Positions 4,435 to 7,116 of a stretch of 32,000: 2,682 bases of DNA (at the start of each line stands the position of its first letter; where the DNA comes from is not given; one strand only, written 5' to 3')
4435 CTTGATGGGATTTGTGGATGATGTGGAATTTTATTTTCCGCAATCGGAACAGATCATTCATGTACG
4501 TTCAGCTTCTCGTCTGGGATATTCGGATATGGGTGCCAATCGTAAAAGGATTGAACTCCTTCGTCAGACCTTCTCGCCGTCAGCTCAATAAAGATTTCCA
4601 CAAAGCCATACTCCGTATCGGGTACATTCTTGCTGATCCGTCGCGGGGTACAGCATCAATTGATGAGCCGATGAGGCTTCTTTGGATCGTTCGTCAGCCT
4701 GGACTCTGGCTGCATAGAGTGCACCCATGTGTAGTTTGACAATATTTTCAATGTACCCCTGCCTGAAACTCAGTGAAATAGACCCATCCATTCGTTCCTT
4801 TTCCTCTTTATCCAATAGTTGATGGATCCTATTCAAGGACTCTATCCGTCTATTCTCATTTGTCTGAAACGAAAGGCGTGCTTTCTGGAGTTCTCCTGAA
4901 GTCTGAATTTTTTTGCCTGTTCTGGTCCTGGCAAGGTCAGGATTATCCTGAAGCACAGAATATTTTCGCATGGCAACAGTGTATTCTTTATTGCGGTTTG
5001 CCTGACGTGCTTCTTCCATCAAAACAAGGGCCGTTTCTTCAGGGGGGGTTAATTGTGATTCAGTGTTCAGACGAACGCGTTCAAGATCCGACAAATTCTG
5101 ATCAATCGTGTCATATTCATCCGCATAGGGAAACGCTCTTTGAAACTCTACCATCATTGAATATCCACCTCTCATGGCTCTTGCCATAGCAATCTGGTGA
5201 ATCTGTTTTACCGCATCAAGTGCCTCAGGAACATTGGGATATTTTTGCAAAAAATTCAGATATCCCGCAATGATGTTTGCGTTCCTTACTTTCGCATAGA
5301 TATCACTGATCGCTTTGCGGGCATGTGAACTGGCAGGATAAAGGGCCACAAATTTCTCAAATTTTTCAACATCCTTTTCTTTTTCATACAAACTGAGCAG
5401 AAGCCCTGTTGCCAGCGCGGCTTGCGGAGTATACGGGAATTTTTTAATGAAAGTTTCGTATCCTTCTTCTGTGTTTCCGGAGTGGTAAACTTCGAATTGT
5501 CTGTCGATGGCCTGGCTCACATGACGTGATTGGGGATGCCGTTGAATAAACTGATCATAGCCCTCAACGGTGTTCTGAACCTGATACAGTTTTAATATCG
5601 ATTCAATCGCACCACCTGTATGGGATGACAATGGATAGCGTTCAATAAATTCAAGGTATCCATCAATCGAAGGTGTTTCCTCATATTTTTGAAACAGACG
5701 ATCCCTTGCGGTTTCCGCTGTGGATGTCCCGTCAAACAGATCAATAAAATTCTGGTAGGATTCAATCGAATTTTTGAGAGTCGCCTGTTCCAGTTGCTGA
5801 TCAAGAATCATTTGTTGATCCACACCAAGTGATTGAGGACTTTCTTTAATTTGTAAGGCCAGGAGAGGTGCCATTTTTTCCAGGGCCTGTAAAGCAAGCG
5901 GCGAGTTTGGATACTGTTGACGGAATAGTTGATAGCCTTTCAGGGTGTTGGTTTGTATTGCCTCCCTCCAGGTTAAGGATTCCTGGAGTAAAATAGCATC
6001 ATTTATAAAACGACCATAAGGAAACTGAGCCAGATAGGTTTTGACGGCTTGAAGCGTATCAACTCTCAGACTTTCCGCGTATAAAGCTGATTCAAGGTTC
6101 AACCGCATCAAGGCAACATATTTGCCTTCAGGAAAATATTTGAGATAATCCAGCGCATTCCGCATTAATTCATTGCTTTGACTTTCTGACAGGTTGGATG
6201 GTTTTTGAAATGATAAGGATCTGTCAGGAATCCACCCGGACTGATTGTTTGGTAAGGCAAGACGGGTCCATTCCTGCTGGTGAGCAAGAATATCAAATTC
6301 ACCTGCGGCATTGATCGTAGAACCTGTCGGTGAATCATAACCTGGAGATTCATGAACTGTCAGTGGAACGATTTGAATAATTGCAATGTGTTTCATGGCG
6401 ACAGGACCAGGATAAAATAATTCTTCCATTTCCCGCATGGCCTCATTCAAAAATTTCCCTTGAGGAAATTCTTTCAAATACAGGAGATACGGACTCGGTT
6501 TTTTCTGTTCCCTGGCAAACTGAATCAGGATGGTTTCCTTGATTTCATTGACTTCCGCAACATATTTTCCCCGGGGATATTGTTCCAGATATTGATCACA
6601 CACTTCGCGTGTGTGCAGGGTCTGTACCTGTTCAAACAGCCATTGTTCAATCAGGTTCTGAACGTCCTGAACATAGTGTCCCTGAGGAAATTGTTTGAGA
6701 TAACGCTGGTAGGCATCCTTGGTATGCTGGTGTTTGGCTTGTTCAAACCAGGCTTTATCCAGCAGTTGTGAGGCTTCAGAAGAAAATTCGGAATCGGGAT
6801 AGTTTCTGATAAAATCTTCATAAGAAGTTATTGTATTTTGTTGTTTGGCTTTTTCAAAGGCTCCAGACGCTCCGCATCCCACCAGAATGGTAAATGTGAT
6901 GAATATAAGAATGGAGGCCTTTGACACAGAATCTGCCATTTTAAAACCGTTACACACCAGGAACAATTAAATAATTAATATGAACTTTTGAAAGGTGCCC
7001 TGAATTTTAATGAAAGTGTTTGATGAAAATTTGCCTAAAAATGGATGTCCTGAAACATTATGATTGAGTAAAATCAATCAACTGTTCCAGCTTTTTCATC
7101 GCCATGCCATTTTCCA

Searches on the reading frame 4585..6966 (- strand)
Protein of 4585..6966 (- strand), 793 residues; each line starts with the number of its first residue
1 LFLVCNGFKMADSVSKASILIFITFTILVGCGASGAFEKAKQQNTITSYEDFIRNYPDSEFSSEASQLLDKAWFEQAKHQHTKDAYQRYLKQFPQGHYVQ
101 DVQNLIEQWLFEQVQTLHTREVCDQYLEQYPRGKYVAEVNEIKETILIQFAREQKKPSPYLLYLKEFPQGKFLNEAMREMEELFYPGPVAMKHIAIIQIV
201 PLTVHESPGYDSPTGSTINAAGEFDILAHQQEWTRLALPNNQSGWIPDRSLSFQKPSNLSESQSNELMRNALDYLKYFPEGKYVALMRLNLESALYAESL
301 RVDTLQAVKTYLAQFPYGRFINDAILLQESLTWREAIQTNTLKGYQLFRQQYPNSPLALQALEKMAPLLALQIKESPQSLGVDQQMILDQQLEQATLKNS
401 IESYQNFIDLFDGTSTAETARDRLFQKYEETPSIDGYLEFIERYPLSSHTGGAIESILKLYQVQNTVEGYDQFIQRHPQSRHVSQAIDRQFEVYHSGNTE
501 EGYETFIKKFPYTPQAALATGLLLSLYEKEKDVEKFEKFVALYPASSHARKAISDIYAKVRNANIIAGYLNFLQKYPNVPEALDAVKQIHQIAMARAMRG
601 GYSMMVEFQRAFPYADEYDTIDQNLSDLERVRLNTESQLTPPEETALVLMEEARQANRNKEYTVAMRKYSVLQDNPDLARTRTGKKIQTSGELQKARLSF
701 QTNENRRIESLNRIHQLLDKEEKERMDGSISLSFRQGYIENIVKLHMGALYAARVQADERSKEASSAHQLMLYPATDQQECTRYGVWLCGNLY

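Call 21: search_protein_families(library=pfam, proteins=[window:4585-6966:-], max_evalue=0.001)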
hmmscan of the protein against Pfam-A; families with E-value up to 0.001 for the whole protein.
window:4585-6966:- (793 aa): 2 families
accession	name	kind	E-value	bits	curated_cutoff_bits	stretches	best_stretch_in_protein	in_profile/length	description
PF13525.12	YfiO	-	6e-09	36.4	25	0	273-367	30-135/203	Outer membrane lipoprotein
PF13174.12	TPR_6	-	1.5e-05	25.8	26.3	0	37-59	10-33/33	Tetratricopeptide repeat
